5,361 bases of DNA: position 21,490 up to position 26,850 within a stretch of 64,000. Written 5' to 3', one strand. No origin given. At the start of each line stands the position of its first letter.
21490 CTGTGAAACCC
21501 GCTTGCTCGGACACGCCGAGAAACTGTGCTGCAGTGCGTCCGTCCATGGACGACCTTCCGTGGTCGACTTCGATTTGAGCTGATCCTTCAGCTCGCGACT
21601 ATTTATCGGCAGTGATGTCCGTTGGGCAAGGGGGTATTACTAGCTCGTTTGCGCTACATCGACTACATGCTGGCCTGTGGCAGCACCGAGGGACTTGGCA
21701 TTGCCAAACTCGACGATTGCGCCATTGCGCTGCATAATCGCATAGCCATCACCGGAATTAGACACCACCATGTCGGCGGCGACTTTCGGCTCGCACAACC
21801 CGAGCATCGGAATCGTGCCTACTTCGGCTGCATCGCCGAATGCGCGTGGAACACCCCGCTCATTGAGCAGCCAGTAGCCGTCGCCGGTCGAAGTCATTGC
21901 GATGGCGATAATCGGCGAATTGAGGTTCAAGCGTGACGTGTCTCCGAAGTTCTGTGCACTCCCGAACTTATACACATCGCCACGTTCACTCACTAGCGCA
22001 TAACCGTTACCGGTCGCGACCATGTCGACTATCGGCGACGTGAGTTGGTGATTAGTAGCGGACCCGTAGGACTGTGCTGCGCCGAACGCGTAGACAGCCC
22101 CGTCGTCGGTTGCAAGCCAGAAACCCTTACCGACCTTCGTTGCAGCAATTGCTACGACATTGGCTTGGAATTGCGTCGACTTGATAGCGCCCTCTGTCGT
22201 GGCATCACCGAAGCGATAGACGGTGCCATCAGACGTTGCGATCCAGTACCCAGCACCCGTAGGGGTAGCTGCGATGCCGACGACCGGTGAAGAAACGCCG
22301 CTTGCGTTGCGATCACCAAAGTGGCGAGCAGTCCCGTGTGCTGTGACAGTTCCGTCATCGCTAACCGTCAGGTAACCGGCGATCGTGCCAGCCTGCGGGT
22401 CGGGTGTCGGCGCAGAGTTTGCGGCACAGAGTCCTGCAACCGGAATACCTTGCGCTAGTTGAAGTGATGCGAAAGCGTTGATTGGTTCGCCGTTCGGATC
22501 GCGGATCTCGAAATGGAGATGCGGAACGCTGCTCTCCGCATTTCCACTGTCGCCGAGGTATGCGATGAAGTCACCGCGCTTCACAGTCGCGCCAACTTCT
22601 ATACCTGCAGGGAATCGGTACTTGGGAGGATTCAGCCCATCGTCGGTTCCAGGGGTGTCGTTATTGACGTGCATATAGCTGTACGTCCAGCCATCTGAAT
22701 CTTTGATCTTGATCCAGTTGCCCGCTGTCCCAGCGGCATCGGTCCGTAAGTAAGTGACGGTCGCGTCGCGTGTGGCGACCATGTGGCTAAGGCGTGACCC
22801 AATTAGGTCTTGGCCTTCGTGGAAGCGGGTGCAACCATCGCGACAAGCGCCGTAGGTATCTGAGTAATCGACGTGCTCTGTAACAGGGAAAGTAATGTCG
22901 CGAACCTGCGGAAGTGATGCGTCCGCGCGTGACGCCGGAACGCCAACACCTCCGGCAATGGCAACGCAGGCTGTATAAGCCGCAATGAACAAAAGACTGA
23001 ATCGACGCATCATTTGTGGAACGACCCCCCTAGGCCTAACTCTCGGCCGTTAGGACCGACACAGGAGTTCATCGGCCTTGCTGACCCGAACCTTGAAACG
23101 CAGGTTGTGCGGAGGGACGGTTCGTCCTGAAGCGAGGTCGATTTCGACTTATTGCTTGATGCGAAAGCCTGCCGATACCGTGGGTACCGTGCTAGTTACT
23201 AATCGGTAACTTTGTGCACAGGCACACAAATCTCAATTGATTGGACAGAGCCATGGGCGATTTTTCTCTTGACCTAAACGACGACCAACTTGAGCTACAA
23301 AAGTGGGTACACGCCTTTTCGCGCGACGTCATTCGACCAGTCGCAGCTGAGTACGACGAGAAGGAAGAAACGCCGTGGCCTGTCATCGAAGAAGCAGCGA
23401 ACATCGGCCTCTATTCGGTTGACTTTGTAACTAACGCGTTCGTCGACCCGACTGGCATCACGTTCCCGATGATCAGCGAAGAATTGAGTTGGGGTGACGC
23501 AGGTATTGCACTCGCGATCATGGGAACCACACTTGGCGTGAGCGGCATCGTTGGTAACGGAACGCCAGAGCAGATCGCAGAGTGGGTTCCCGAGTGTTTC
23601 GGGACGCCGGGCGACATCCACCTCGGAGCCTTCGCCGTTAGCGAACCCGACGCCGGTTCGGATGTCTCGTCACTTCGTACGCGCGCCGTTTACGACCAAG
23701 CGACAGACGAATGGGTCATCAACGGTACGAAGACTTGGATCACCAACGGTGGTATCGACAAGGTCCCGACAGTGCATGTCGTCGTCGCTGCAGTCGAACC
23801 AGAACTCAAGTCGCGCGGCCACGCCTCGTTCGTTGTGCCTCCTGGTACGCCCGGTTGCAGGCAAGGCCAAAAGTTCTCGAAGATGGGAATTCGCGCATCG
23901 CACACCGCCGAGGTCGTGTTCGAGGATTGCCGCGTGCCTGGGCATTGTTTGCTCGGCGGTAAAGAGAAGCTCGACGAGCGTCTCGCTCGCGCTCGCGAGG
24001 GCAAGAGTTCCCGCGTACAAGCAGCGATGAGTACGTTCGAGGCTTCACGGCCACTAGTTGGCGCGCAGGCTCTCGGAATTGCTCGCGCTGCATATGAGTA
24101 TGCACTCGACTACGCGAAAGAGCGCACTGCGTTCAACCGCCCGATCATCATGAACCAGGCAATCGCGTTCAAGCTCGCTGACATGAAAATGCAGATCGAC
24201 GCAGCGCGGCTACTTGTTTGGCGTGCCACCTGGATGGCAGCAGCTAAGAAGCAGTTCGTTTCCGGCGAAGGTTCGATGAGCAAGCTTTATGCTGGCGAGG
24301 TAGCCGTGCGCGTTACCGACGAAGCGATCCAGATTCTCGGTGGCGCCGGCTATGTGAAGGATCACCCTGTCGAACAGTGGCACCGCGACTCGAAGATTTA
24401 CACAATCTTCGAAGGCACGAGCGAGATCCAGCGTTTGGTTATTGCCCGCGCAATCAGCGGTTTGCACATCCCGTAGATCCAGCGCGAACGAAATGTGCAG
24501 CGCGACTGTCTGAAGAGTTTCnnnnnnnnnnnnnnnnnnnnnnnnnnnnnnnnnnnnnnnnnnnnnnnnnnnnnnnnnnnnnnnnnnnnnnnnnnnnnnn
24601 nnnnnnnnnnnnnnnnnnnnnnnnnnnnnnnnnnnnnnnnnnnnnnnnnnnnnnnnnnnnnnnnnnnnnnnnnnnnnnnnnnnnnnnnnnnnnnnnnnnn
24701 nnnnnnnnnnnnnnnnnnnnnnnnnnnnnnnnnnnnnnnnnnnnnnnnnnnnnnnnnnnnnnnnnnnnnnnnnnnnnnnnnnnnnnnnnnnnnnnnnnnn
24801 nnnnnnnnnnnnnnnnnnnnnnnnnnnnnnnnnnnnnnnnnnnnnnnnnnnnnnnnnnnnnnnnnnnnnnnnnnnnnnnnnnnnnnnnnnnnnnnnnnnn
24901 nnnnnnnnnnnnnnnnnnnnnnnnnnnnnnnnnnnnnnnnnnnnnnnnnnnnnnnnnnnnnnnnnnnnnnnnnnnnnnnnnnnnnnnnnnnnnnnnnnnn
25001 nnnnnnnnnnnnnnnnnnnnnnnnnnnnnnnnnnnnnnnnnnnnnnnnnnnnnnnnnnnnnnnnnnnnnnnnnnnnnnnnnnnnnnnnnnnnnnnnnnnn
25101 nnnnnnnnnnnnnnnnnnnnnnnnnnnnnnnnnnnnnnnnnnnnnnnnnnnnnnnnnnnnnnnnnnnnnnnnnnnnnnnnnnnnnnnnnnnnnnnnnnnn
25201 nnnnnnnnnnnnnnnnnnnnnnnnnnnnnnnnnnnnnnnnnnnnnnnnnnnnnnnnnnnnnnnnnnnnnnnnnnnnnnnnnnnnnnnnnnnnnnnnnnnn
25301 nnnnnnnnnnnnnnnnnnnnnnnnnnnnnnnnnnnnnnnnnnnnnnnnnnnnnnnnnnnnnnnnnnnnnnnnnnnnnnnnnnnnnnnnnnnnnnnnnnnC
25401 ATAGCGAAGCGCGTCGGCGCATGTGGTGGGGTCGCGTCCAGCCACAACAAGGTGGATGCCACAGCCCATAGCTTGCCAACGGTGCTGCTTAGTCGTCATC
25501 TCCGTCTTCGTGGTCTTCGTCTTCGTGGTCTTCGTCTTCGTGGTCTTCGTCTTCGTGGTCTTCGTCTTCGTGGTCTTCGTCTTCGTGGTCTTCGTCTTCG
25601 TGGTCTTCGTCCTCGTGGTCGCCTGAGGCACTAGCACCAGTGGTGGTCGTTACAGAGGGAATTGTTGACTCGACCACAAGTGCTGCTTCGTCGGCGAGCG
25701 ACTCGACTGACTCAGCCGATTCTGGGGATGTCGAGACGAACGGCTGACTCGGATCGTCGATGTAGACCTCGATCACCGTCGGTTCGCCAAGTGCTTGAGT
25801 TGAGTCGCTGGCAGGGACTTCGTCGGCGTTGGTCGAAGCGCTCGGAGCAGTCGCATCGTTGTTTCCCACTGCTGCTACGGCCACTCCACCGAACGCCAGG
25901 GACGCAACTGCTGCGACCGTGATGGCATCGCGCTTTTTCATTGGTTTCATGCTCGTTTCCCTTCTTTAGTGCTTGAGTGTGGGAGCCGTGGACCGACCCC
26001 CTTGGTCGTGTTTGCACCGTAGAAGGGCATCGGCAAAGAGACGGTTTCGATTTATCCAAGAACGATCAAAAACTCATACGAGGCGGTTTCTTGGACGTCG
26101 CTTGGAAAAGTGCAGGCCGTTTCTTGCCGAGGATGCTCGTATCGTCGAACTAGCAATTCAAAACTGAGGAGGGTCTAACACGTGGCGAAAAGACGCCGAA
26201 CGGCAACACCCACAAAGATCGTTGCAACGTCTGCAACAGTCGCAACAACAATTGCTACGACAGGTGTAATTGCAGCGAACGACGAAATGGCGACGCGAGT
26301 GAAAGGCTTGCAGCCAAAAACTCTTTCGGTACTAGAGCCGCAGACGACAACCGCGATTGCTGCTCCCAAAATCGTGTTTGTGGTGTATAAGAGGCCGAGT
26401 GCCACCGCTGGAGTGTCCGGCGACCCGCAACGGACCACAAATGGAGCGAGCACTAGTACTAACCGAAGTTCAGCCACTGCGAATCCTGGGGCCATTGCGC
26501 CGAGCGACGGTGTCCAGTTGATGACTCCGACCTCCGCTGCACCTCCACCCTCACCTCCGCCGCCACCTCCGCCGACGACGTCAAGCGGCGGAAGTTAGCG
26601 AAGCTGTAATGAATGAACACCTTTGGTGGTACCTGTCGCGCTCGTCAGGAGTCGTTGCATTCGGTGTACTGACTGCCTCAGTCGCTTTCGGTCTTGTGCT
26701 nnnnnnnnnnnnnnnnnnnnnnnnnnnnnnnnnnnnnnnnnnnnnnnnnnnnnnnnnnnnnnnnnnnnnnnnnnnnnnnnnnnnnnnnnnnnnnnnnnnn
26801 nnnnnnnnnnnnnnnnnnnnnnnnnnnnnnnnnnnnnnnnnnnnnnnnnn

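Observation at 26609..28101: MsrQ-like di-haem membrane protein translationally coupled to an FGE-like ectodomain that lacks the copper-binding cysteine pair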

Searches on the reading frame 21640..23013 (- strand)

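Call 3: search_protein_families(library=pfam, proteins=[window:21640-23013:-], max_evalue=0.01)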
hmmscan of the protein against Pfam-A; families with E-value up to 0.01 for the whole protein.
window:21640-23013:- (457 aa): 5 families
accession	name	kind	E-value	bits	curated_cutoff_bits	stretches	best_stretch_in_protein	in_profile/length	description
PF01551.29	Peptidase_M23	-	8.5e-15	55.2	28.7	2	138-179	57-95/96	Peptidase family M23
PF19135.5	DUF5818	-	0.0036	17.3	27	0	294-310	7-23/57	Protein of unknown function (DUF5818)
PF21474.3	DNApolII_N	-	0.0041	17.3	25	0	298-311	19-32/36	DNA polymerase II, N-terminal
PF24814.1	WD40_Prp19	-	0.0044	16.5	320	1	215-344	65-196/281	Prp19 WD40 domain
PF23414.1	Beta-prop_EML_2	-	0.0051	16.7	90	1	214-331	13-130/266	Echinoderm microtubule-associated protein second beta-propeller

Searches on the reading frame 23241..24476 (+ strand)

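Call 3: search_protein_families(library=pfam, proteins=[window:23241-24476:+], max_evalue=0.01)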
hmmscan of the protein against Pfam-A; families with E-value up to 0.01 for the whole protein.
window:23241-24476:+ (411 aa): 4 families
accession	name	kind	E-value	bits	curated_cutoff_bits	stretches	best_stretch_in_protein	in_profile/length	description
PF00441.29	Acyl-CoA_dh_1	-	2.6e-50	170.9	22.4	1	261-405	6-149/150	Acyl-CoA dehydrogenase, C-terminal domain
PF02770.24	Acyl-CoA_dh_M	-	1.8e-23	82.9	33.3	1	130-230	1-97/97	Acyl-CoA dehydrogenase, middle domain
PF08028.16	Acyl-CoA_dh_2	-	1.2e-22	81.1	22.7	1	273-394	3-133/134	Acyl-CoA dehydrogenase, C-terminal domain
PF02771.21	Acyl-CoA_dh_N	-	1.5e-13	51.6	22.9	1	14-118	2-108/113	Acyl-CoA dehydrogenase, N-terminal domain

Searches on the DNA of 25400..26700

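Call 70: search_rna_families(source=window, start=25400, end=26700, threshold=evalue, max_evalue=1)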
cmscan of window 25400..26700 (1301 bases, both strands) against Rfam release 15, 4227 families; matches with E-value up to 1: 1.
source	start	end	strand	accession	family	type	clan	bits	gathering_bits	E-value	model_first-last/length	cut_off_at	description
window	26527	26668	+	RF02174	SMAD5-AS1_2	Gene; lncRNA;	-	15.1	50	0.57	1-129/129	no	SMAD5 antisense RNA 1 conserved region 2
